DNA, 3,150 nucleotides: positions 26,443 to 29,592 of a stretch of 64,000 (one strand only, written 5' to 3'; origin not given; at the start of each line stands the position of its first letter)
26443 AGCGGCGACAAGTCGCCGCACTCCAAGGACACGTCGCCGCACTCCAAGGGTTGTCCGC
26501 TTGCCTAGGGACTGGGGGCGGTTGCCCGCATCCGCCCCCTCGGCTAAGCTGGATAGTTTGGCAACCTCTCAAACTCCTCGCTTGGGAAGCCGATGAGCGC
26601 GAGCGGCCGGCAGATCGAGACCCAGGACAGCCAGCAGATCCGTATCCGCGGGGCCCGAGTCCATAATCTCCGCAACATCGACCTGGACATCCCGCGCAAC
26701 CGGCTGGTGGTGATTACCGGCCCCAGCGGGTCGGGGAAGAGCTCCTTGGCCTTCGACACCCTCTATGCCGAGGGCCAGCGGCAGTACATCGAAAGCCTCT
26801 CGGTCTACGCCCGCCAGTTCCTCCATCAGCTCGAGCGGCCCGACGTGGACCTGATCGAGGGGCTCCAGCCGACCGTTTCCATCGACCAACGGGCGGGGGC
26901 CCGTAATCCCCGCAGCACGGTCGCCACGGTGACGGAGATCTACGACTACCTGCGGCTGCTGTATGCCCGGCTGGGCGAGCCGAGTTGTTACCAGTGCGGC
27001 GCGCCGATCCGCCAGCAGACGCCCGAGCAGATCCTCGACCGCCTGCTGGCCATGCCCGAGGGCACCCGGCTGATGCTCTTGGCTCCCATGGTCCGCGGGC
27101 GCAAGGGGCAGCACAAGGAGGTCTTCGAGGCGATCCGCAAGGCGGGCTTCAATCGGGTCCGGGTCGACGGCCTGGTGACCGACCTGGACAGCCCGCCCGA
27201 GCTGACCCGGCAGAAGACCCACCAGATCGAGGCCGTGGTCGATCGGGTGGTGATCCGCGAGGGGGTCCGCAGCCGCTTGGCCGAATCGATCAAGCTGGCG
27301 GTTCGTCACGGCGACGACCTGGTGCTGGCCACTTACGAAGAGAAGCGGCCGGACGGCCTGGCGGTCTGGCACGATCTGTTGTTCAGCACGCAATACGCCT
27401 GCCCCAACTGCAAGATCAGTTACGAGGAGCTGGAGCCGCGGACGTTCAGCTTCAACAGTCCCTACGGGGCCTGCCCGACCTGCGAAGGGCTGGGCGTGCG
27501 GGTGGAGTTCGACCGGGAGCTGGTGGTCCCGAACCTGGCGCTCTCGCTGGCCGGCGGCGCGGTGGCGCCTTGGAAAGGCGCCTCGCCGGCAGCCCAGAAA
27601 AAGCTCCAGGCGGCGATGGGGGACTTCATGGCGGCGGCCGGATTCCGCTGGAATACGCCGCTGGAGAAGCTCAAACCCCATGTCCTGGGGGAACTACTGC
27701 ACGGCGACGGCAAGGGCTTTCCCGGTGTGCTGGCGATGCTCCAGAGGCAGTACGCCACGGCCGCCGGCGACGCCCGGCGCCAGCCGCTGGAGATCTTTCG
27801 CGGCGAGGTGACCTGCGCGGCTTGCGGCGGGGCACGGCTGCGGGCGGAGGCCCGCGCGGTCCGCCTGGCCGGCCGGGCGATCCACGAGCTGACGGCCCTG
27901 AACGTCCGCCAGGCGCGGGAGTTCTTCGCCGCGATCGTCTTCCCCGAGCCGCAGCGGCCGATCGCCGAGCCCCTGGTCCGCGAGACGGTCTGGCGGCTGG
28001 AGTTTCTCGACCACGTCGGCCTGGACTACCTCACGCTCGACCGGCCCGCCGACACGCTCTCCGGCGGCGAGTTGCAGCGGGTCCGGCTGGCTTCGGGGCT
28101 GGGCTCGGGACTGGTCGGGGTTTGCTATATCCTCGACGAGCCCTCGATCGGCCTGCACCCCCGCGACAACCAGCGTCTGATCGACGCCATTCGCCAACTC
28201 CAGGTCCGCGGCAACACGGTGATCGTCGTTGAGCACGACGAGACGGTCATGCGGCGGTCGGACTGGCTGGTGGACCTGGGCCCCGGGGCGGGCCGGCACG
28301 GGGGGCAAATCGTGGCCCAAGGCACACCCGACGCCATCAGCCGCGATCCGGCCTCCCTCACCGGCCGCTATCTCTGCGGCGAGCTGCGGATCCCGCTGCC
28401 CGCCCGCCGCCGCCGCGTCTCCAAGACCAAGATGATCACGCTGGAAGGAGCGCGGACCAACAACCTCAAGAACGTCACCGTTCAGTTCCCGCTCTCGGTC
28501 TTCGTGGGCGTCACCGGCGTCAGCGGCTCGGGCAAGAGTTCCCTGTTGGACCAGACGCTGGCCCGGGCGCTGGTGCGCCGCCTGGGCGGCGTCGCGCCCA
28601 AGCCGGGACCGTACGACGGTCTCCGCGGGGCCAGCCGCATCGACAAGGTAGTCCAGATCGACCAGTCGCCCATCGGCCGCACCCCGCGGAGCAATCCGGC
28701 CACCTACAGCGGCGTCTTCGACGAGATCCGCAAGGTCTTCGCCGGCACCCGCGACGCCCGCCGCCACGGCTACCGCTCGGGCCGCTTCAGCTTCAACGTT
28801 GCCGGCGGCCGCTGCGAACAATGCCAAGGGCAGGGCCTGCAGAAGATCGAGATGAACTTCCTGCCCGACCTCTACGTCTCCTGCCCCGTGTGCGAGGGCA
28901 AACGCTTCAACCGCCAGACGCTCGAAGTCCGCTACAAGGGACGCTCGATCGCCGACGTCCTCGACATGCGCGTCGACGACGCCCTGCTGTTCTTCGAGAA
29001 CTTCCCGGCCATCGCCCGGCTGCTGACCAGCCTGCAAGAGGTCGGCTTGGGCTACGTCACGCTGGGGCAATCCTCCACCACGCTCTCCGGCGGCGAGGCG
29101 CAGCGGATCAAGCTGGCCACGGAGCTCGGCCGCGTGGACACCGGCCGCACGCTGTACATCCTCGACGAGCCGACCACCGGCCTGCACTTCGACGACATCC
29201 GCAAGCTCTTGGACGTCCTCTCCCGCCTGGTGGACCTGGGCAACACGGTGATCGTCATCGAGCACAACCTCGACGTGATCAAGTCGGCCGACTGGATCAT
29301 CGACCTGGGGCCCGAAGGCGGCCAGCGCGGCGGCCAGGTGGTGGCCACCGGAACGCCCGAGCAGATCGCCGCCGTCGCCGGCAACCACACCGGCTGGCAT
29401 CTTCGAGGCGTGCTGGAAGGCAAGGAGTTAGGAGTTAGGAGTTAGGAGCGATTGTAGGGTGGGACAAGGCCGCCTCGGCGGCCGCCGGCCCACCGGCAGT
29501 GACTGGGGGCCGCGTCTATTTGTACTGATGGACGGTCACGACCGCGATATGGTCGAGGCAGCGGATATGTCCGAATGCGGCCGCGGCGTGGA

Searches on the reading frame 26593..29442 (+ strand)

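Call 76: search_protein_families(library=padloc, proteins=[window:26593-29442:+], max_evalue=0.00001)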
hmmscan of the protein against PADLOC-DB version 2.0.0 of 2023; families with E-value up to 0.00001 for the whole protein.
window:26593-29442:+ (950 aa): 10 families
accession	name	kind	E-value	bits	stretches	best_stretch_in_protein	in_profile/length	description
PDLC04135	mad3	-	5.3e-98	327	2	616-934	4-365/374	mads_3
PDLC04140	mad8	-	2.4e-37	127.1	2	622-897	14-238/314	mads_8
PDLC02980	AriA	-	5.6e-11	40.9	0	832-889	239-296/304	-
PDLC04176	HEC-01A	-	1.3e-09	35.9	0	513-556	281-324/371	-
PDLC04175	HEC-01A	-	2.5e-09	34.6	0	486-545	246-304/363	-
PDLC03878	NsnB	-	2.2e-08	32.3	0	511-555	239-283/345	-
PDLC04032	PD-T4-4_A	-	4e-06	24.1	0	854-897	349-392/474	-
PDLC04664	PDC-M47A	-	6.8e-06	23.3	0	853-905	323-375/461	-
PDLC04242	PDC-M01A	-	6.9e-06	22.5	0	829-896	402-470/566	-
PDLC02914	ATPase-Toprim_I-B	-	8.1e-06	23.3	0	17-53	6-42/443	-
